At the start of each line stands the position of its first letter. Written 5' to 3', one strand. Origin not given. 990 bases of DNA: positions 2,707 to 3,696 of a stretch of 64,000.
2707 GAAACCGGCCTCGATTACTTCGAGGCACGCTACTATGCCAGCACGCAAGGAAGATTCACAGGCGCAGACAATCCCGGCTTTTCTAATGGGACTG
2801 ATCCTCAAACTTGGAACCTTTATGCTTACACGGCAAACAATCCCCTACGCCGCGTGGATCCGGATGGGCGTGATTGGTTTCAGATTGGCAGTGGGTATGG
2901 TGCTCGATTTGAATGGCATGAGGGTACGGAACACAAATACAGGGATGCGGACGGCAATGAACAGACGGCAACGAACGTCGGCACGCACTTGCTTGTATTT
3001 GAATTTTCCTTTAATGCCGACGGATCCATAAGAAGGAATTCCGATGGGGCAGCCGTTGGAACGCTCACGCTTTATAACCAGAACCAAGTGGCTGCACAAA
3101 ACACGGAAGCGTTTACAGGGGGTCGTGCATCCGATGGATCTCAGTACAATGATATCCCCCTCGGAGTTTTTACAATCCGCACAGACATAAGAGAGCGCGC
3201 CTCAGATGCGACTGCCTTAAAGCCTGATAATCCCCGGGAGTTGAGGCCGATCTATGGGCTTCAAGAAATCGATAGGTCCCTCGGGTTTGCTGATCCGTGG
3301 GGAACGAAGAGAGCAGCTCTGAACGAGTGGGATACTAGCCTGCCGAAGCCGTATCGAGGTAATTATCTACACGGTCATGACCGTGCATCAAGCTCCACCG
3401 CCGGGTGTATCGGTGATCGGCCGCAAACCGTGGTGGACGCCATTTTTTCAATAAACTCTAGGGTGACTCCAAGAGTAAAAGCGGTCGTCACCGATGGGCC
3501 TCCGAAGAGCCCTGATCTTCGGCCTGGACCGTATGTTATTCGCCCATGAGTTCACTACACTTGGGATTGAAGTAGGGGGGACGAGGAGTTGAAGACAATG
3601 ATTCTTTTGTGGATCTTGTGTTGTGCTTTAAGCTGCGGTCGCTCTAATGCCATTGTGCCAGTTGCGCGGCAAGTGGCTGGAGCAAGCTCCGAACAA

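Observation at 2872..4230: RHS tip that looks like a YkuD/L,D-transpeptidase-fold enzyme, paired with an exported immunity protein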

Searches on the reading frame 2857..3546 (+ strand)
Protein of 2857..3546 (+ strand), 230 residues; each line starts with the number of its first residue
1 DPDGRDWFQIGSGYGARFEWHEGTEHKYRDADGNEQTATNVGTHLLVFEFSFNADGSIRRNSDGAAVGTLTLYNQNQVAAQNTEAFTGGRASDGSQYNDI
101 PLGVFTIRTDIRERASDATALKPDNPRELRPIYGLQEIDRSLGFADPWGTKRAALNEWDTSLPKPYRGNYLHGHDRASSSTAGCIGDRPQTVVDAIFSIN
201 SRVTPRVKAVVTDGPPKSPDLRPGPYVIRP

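Call 4: search_protein_families(library=ncbifam, proteins=[window:2857-3546:+], max_evalue=1)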
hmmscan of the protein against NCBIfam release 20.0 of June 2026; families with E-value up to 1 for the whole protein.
seq(230 aa): 0 families

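Call 5: find_homologous_proteins(query=window:2857-3546:+, max_evalue=0.001)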
Query seq(230 aa) (230 aa): 18 proteins with E <= 0.001 among 346 candidates.
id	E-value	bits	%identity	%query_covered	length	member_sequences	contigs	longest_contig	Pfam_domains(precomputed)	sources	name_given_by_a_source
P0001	2.5e-128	445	84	100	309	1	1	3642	-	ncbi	-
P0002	6.4e-124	430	82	100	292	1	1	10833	-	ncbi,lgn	-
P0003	1.3e-122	426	80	100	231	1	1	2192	-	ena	-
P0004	8.7e-116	404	78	100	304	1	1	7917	-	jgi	jgi:RHS repeat-associated protein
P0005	2.0e-115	403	77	100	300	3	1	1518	-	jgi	jgi:RHS repeat-associated protein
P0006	1.1e-113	397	76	100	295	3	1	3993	-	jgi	-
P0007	4.1e-87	310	66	100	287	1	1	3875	-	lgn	-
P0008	3.5e-83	297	73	80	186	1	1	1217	-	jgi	jgi:hypothetical protein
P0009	1.3e-75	272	59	100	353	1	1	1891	-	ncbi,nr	ncbi:MAG TPA: RHS repeat-associated core domain-containing protein, partial [Anaerolineales bacteriu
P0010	1.6e-74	269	58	100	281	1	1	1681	-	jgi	jgi:RHS repeat-associated protein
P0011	7.9e-74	266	71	75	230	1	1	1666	-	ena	-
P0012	3.4e-72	261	57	100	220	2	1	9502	-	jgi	jgi:hypothetical protein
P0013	2.8e-64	235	72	66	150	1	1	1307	-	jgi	jgi:hypothetical protein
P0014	6.3e-61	224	53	100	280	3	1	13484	-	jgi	-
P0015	8.6e-60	220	75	58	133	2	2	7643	-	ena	-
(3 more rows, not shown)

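Call 6: search_solved_structures(query=window:2857-3546:+, max_evalue=10, show_alignments=2)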
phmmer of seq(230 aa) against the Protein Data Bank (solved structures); distinct sequences matched with E-value up to 10: 1.
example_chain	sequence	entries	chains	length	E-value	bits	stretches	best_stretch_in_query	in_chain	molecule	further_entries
6k15_G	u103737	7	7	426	1.1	12.1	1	61-100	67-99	Chromatin structure-remodeling complex subunit SFH1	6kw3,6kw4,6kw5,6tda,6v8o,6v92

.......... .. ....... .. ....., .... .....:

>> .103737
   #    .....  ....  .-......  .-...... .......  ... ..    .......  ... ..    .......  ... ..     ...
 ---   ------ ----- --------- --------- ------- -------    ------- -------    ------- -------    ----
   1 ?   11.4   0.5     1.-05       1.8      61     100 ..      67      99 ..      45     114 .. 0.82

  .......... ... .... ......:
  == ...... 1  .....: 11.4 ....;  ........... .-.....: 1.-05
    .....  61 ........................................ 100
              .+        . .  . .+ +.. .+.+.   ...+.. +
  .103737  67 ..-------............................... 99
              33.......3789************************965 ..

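Call 10: search_solved_structures(query=A1, max_evalue=10, show_alignments=4)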
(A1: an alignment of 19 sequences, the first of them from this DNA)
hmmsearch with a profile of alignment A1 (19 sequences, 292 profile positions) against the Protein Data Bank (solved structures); distinct sequences matched with E-value up to 10: 26.
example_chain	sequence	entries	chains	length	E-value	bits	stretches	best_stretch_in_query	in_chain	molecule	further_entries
9c4k_Q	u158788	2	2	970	5.8e-06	29.1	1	6-78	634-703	Toxin subunit YenC2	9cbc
4igl_B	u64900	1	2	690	5.3e-05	25.9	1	6-67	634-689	YenC2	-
5kis_B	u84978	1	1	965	0.0019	20.8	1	6-68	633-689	RHS2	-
6l7i_G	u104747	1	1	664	0.0025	20.4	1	6-67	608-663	TccC2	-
9pt5_A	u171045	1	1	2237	0.013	18.1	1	12-67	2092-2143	Teneurin-like protein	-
9ifo_A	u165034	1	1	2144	0.015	17.9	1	12-67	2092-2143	Teneurin-Like Protein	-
8qjc_A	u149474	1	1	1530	0.025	17.1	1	11-83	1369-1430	T6SS-associated Rhs core and toxin domain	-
8h8a_A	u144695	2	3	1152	0.031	16.8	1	11-67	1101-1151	Putative Rhs-family protein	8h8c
7q97_A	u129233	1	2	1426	0.036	16.7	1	11-66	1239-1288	Rhs family protein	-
6vhh_A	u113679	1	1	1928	0.042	16.4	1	15-61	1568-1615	Teneurin-2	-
6cmx_A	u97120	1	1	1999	0.044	16.4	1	15-61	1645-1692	Teneurin-2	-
9g42_A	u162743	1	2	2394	0.073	15.6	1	15-61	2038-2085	Teneurin transmembrane protein 2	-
9g2h_A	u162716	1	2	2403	0.073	15.6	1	15-61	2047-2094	Teneurin transmembrane protein 2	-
9g41_A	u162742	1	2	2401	0.073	15.6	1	15-61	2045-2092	Teneurin transmembrane protein 2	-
9g2f_A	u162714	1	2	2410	0.073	15.6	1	15-61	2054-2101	Teneurin transmembrane protein 2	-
8fjp_A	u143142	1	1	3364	0.16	14.5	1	6-68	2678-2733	salivary gland surface protein 1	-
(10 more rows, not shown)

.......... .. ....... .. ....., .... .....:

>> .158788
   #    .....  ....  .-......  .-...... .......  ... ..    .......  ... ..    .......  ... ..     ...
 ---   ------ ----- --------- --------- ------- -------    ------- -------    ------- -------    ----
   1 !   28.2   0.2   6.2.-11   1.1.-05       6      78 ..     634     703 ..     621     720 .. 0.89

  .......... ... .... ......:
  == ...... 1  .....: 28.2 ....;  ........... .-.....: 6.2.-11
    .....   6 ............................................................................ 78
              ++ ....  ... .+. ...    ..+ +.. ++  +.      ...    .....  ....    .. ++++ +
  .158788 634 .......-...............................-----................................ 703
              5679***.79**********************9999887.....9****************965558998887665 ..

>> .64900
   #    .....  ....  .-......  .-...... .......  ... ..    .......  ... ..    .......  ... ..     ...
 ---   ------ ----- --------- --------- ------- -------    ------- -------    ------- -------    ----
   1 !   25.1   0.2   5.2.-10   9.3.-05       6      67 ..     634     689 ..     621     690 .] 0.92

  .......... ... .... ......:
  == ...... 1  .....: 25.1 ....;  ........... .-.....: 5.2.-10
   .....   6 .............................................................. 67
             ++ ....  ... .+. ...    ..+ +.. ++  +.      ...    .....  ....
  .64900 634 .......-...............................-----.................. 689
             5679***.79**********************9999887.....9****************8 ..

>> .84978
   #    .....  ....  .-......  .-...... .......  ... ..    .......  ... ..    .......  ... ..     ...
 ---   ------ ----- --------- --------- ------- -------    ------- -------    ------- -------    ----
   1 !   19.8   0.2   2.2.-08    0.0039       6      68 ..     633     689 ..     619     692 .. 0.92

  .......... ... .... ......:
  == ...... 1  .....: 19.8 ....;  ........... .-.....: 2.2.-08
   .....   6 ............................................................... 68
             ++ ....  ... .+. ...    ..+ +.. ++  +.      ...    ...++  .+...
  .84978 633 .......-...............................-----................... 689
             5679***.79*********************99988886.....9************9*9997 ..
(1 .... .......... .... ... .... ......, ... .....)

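Call 11: find_encoding_contigs(protein=P0002, flank=6000, max_places=3)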
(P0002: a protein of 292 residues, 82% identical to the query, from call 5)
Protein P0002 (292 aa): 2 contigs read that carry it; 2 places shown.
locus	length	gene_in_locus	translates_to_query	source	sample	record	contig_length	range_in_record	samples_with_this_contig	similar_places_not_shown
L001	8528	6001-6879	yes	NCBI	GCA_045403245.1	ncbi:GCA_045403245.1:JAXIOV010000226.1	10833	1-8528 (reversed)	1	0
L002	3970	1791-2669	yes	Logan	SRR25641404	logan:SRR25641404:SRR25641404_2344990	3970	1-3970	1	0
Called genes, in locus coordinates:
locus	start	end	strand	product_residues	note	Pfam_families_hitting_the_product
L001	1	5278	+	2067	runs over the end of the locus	PF05593:RHS_repeat (weak), PF13385:Laminin_G_3, PF25023:TEN_YD-shell (weak)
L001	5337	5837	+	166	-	-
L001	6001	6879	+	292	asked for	-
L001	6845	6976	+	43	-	-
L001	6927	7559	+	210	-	-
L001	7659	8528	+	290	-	?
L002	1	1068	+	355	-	?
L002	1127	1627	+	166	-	-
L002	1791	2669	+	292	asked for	-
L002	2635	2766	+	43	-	-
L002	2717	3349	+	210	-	-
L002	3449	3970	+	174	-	?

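Call 12: find_encoding_contigs(protein=P0014, flank=6000, max_places=3)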
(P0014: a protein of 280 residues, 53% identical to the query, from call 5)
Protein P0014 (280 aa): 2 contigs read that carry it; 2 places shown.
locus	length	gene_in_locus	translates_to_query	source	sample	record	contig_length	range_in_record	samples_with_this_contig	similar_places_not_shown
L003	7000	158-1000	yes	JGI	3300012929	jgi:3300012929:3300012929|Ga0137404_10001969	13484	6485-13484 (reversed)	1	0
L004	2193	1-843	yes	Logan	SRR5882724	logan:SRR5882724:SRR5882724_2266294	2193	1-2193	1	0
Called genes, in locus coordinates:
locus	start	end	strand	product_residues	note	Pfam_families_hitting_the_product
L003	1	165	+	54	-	?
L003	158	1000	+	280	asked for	-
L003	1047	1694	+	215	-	-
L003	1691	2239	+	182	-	-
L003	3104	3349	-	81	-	PF13560:HTH_31 (weak), PF01381:HTH_3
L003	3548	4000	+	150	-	-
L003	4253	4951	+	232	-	PF14078:DUF4259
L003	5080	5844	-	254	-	PF08808:RES (faint)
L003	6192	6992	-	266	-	-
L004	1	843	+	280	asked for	?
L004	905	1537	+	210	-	-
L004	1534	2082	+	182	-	-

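Call 13: find_encoding_contigs(protein=P0012, flank=6000, max_places=3)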
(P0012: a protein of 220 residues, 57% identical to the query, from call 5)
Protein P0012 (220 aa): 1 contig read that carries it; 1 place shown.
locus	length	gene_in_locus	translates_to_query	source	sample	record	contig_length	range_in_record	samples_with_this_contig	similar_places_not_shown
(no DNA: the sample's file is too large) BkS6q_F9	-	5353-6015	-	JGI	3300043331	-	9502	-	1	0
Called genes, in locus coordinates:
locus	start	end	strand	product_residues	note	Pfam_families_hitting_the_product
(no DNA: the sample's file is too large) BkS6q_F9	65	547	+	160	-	-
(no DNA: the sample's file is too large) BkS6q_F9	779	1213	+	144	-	-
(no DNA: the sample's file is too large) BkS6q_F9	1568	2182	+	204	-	-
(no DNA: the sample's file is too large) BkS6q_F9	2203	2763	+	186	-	-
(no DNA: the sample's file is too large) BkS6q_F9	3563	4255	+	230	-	PF14040:DNase_NucA_NucB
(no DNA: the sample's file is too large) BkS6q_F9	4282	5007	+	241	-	-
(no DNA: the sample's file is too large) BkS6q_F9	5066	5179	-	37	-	-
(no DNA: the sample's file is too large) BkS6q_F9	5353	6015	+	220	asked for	-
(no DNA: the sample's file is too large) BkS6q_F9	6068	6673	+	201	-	-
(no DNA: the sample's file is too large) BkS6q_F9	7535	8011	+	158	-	-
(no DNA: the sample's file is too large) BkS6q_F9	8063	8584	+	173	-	-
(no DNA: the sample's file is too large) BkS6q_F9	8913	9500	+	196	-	?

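Call 15: predict_structure(alignment_id=A1)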
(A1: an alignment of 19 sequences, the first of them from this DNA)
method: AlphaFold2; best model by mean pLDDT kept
length: 230 residues; sequences in the alignment: 19
mean_pLDDT: 47.2   pTM: 0.54
mean pLDDT of the five models: 47.2, 45.0, 43.9, 42.9, 42.9
residues with pLDDT >= 90: 1; 70-90: 16; 50-70: 72; < 50: 141
segments of 3 or more residues with pLDDT < 50: 1-23, 29-31, 37-41, 107-122, 127-193, 196-205, 216-230
pLDDT, mean of each block of 10 residues (from residue 1): 33 38 48 49 64 86 70 61 64 61 50 34 46 34 31 29 30 38 36 47 49 51 35
secondary structure, 60 per line:
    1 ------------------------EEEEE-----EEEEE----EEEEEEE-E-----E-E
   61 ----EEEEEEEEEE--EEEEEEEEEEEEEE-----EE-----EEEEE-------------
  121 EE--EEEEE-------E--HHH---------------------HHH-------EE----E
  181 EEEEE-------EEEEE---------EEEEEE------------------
elements in order: E25-29 E35-39 E44-50 E65-74 E77-90 E103-107 E125-129 E180-185 E193-197 E207-212

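Call 16: search_protein_representatives(alignment_id=A1)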
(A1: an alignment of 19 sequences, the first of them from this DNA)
Query: 19 sequences, 292 profile positions. Proteins with E-value up to 0.001 (for the whole library): 58717; up to 1e-10: 11216; up to 1e-30: 50. The best 150 are listed.
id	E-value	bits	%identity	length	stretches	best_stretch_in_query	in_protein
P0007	3.8e-143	492.6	-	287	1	6-292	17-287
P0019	2.4e-131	453.8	-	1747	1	6-292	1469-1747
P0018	5.4e-99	347.6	-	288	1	5-243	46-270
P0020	9.4e-88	310.7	-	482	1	5-285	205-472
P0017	2.3e-82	293.1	-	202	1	3-159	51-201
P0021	1.6e-75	270.6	-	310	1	5-273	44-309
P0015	3.4e-69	249.8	-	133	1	160-292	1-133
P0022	9.2e-66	238.6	-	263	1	17-275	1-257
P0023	9.0e-63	228.7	-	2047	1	6-271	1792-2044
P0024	3.1e-58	213.9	-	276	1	5-272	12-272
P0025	1.6e-53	198.4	-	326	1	5-275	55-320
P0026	7.5e-53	196.2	-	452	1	6-269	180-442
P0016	9.5e-53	195.8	-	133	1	189-292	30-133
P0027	6.2e-52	193.2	-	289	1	6-267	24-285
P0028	5.8e-50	186.7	-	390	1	6-265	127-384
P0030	6.0e-47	176.8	-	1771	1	6-263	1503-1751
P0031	2.0e-46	175.1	-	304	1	3-253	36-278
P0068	1.3e-29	119.9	-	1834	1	6-257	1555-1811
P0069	2.7e-29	118.9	-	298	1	14-257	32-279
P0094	8.0e-25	104.2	-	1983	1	18-268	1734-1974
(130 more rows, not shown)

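Call 20: search_solved_structures(query=A3, max_evalue=10, show_alignments=0)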
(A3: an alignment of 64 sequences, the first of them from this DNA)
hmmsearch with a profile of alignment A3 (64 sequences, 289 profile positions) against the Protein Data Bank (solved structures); distinct sequences matched with E-value up to 10: 42.
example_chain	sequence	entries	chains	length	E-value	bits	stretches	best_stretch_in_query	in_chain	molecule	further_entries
4igl_B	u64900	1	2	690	1.5e-12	50.8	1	5-82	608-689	YenC2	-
9c4k_Q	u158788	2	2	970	1.6e-12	50.8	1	5-83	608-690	Toxin subunit YenC2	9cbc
6sup_A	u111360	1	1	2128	2.5e-12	50.1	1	5-86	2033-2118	TcdB2,TccC3,Cell division control protein 42 homolog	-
8fjp_A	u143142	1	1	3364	3.9e-12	49.5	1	4-83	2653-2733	salivary gland surface protein 1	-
6h6g_A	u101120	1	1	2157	3.9e-11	46.2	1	5-82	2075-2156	TcdB2,TccC3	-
4o9x_A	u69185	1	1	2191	4e-11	46.2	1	5-82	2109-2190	TcdB2, TccC3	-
6h6e_F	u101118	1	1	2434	4.2e-11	46.1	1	5-82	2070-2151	TcdB2,TccC3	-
6suq_A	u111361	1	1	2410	4.4e-11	46.1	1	5-82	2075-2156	TcdB2,TccC3,Genome polyprotein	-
6suf_F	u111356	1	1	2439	4.4e-11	46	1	5-82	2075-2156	TcdB2,TccC3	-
6l7i_G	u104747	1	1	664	9.8e-11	44.9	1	4-82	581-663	TccC2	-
5kis_B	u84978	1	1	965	2.1e-10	43.8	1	5-83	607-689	RHS2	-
9on3_A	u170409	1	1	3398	3.1e-10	43.3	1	4-83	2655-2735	SGS4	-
6h6f_F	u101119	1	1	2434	2.5e-09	40.3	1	5-82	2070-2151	TcdB2,TccC3,TccC3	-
6sue_F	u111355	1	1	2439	2.6e-09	40.2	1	5-82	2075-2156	TcdB2,TccC3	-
7uo8_A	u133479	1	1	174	9e-08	35.2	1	161-255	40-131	Tlde1a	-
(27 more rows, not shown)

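Call 25: search_solved_structures(query=A4, max_evalue=10, show_alignments=3)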
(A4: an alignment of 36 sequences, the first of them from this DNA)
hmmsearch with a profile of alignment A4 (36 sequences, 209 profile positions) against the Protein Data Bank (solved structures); distinct sequences matched with E-value up to 10: 2.
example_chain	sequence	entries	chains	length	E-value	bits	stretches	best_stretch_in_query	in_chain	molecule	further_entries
7uo8_A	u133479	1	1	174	5.8e-07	33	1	84-191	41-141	Tlde1a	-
7uma_A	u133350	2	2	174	5.9e-07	32.9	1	84-191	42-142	Tlde1a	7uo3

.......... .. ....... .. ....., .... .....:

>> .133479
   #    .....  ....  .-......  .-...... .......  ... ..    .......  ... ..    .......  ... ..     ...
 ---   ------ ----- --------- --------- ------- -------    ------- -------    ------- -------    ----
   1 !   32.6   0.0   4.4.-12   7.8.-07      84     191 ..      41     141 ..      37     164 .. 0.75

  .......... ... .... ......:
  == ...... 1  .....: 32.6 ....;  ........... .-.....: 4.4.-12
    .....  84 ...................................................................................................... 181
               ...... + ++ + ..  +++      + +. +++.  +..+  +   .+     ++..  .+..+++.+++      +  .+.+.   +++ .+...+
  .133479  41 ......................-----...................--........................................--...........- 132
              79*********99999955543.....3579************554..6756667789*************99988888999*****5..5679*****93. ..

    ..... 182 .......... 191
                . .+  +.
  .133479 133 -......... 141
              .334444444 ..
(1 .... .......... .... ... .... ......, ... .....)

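Call 26: search_protein_families(library=pfam, alignment_id=A4, max_evalue=1)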
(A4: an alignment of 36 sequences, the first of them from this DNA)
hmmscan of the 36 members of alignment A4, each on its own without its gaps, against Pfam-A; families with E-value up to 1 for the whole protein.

A. member 1, seq(230 aa): 1 family
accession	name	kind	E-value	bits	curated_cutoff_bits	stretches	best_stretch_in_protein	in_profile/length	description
PF20172.3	DUF6538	-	0.15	12.2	27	1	126-147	16-37/60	Domain of unknown function (DUF6538)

B. families by the number of members that match (of 36 scanned): 13 families
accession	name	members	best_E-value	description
PF03734.19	YkuD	13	2.6e-06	L,D-transpeptidase catalytic domain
PF06004.18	DUF903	2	0.015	Bacterial protein of unknown function (DUF903)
PF23409.1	Beta-prop_EML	1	0.052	Echinoderm microtubule-associated protein first beta-propeller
PF07017.17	PagP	1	0.053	Antimicrobial peptide resistance and lipid A acylation protein PagP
PF04151.21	PPC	1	0.074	Bacterial pre-peptidase C-terminal domain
PF09864.15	MliC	1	0.11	Membrane-bound lysozyme-inhibitor of c-type lysozyme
PF20172.3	DUF6538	1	0.15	Domain of unknown function (DUF6538)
PF12073.14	DUF3553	1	0.15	Protein of unknown function (DUF3553)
PF12580.14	TPPII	1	0.16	Tripeptidyl peptidase II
PF11384.13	DUF3188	1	0.19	Protein of unknown function (DUF3188)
PF21241.2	UvsW_N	1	0.19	DNA helicase UvsW, N-terminal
PF23832.1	DUF7202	1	0.33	Domain of unknown function (DUF7202)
PF12915.13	DUF3833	1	0.55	Protein of unknown function (DUF3833)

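Call 27: predict_structure(alignment_id=A3)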
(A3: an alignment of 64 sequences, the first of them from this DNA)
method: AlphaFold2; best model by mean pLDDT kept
length: 230 residues; sequences in the alignment: 64
mean_pLDDT: 95.4   pTM: 0.92
mean pLDDT of the five models: 95.4, 95.1, 94.4, 94.4, 94.1
residues with pLDDT >= 90: 208; 70-90: 18; 50-70: 4; < 50: 0
segments of 3 or more residues with pLDDT < 50: none
pLDDT, mean of each block of 10 residues (from residue 1): 80 92 94 96 98 97 98 97 98 96 98 97 96 98 96 95 96 97 98 98 97 92 90
secondary structure, 60 per line:
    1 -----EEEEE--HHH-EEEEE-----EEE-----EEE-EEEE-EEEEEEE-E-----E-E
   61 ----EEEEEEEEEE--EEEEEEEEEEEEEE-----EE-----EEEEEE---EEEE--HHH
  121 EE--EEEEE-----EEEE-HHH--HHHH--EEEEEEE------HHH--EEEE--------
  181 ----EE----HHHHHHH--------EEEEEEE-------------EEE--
elements in order: E6-10 E17-21 E27-29 E35-37 E39-42 E44-50 E65-74 E77-90 E103-108 E112-115 E125-129 E135-138 H145-148 E151-157 E169-172 H191-197 E206-212 E226-228
